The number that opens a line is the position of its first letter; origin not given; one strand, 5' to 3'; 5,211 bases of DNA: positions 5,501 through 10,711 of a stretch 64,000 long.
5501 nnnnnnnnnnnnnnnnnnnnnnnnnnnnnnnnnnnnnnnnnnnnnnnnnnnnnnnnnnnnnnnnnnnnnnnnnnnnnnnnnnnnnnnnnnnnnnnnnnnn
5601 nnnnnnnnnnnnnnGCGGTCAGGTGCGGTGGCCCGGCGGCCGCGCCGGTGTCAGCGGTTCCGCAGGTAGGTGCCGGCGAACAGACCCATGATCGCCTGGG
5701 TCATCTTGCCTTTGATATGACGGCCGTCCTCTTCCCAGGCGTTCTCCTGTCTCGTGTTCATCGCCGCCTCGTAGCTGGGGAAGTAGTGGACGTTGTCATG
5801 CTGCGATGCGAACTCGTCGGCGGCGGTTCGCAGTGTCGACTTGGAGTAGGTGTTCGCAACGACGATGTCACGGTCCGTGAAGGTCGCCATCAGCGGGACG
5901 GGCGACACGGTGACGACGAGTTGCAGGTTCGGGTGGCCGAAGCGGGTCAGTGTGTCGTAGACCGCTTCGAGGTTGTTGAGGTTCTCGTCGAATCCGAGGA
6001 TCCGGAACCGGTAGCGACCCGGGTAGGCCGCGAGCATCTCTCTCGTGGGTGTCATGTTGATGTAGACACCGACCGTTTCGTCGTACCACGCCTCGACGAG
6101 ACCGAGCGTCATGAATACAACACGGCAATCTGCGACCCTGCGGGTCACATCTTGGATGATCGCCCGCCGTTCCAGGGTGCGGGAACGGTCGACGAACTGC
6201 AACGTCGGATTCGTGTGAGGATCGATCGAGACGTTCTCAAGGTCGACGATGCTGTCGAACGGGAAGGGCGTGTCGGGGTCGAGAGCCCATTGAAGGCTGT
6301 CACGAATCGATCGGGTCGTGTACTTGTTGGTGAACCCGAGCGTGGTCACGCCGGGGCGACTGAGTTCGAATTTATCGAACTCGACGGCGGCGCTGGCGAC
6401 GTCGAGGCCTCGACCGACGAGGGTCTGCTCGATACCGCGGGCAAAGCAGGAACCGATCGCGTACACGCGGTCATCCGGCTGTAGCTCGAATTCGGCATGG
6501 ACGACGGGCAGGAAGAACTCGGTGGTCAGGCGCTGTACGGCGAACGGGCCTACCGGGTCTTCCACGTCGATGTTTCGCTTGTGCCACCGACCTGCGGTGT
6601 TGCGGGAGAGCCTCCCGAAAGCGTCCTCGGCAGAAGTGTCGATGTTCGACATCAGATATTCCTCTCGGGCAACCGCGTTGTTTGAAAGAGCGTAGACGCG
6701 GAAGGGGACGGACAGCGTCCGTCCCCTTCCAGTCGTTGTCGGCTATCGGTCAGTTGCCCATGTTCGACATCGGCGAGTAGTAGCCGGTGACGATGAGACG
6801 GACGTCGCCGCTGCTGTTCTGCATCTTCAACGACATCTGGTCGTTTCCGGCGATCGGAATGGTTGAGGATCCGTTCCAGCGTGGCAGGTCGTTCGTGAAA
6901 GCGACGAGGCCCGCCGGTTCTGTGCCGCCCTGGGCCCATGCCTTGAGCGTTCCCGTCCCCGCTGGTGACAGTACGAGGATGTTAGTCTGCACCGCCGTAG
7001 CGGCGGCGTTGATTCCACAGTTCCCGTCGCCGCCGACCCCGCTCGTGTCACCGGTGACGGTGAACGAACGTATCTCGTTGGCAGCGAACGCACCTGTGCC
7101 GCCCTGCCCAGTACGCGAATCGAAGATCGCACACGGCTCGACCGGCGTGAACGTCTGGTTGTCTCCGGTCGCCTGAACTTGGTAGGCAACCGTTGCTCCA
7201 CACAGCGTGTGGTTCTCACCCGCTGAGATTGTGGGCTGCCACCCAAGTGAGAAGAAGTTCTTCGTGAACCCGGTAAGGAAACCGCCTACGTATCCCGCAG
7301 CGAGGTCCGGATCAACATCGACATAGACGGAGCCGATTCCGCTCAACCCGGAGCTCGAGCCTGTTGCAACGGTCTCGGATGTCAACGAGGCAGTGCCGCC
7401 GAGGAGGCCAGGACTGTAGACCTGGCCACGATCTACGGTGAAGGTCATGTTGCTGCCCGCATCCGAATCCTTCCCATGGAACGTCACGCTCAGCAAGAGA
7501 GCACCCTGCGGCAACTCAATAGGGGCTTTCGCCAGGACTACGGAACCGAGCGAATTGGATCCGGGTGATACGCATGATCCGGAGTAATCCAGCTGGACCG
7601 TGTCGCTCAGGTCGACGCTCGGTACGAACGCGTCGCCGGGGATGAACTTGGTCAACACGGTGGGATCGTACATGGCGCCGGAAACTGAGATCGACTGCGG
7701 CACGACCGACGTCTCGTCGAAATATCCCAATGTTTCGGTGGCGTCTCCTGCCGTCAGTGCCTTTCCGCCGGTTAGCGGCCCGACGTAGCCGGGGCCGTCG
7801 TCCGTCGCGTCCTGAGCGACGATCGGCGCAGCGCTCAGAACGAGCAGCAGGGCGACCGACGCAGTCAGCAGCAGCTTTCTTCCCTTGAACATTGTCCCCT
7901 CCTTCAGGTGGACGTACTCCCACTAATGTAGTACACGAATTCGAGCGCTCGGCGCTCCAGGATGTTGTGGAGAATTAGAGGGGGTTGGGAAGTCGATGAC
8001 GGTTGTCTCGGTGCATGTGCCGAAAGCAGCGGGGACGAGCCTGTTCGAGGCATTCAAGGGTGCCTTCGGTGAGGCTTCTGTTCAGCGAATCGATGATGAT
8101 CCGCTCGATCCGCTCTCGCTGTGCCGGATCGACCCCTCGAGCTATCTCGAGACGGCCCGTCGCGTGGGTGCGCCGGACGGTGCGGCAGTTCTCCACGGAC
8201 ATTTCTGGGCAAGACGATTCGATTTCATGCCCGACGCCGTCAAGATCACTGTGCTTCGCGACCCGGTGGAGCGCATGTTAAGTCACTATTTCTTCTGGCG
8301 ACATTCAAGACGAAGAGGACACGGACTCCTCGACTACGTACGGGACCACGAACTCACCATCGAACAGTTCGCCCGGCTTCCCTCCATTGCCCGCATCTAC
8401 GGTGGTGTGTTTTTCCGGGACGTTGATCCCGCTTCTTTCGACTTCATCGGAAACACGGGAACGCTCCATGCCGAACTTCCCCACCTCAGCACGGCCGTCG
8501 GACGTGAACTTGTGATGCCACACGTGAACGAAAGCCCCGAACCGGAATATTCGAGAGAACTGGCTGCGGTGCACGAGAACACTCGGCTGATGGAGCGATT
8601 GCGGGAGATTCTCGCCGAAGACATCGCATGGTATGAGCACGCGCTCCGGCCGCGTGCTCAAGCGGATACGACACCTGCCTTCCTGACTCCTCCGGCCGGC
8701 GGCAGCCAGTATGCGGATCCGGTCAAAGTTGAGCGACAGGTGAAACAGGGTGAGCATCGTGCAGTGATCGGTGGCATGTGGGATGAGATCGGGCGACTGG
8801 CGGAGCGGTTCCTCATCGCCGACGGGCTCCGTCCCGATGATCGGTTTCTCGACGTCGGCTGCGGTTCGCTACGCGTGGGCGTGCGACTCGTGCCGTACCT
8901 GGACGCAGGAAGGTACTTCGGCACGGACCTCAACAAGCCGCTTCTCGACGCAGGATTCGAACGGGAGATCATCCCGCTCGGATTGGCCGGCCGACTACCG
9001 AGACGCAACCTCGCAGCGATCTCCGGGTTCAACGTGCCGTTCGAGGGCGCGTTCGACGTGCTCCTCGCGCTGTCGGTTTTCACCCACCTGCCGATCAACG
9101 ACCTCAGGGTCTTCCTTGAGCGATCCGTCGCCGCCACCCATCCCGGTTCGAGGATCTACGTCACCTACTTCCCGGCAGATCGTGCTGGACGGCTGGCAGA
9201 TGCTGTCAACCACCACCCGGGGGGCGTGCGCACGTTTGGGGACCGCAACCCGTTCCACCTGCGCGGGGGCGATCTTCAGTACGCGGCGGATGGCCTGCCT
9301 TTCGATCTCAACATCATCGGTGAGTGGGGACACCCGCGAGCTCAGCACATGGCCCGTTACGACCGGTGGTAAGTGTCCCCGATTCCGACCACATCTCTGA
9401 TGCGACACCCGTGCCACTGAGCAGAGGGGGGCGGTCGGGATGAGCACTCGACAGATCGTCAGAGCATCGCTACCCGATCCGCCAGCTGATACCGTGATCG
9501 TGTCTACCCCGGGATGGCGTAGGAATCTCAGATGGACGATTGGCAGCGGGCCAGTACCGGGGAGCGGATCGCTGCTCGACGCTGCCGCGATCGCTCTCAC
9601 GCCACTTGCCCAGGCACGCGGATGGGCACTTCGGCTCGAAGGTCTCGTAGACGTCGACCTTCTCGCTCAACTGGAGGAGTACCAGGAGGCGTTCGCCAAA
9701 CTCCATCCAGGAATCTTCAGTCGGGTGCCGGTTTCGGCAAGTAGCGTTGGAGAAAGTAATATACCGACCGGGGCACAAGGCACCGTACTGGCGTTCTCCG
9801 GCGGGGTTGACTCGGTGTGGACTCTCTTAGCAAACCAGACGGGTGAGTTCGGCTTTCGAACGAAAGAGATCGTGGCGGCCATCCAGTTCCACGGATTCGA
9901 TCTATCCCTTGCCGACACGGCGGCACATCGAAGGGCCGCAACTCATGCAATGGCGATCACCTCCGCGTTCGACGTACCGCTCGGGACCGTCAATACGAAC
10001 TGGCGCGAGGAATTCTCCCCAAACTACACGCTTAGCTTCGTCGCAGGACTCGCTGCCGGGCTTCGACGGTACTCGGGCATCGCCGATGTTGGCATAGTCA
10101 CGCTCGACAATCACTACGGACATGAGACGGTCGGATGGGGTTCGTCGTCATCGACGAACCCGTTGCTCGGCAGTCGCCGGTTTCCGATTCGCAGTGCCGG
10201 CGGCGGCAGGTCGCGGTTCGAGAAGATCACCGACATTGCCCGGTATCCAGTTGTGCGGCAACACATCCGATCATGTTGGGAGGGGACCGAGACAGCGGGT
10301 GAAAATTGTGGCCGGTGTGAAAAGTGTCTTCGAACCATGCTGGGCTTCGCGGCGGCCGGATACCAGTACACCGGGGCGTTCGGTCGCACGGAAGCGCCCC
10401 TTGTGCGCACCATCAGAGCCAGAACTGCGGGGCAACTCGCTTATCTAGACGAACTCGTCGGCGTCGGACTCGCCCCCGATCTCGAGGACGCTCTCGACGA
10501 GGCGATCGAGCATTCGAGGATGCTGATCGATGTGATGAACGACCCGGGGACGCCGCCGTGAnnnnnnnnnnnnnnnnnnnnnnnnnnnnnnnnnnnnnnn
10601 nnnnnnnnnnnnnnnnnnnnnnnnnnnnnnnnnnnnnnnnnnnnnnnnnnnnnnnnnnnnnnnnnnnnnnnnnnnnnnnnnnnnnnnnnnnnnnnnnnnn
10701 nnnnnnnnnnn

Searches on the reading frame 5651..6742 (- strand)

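Call 16: search_protein_families(library=pfam, proteins=[window:5651-6742:-], max_evalue=0.001)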
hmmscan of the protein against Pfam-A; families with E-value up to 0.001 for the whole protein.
window:5651-6742:- (363 aa): 1 family
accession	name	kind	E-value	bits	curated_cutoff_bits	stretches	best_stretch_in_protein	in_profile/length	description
PF08885.17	GSCFA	-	1.7e-44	152.7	25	1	92-355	1-237/237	GSCFA family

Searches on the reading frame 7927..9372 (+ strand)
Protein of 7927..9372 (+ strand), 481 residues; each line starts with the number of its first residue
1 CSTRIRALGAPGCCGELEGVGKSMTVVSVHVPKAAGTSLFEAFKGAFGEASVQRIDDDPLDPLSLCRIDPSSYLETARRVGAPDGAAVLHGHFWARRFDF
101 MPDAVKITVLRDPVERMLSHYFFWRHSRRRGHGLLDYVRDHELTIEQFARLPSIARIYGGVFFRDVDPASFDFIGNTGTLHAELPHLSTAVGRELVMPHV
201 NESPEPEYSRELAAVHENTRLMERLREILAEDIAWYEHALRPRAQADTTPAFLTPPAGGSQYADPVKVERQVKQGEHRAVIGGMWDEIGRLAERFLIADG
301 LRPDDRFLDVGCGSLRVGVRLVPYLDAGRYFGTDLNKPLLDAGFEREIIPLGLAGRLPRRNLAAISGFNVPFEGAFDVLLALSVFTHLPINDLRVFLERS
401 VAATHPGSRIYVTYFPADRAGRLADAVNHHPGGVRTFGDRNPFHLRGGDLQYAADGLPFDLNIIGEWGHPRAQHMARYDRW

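Call 16: search_protein_families(library=pfam, proteins=[window:7927-9372:+], max_evalue=0.001)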
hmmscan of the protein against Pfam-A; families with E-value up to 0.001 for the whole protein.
window:7927-9372:+ (481 aa): 3 families
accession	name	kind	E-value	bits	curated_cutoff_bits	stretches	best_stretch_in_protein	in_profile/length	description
PF08242.18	Methyltransf_12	-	8.7e-08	33.2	30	1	308-409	1-97/98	Methyltransferase domain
PF08241.18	Methyltransf_11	-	0.0001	23.3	21.2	0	308-411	1-94/95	Methyltransferase domain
PF13649.12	Methyltransf_25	-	0.00035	21.7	27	0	308-407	2-96/97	Methyltransferase domain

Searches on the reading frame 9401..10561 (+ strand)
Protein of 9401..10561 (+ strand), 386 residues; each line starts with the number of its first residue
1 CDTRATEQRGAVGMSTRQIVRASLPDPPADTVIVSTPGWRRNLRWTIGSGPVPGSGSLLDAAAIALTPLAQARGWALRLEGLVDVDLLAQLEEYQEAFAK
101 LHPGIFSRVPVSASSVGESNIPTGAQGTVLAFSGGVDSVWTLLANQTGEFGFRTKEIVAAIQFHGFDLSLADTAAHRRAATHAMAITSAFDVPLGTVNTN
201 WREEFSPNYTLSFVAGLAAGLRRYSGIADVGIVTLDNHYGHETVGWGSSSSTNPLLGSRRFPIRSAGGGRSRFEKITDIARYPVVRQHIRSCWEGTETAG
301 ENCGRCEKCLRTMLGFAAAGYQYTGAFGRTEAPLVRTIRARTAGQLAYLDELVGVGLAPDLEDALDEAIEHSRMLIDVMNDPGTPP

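Call 16: search_protein_families(library=pfam, proteins=[window:9401-10561:+], max_evalue=0.001)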
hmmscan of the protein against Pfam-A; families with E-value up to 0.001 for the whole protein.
window:9401-10561:+ (386 aa): 1 family
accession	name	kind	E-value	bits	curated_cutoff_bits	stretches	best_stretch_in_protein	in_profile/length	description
PF19932.4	DUF6395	-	0.00062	20.2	25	0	284-315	33-62/174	Family of unknown function (DUF6395)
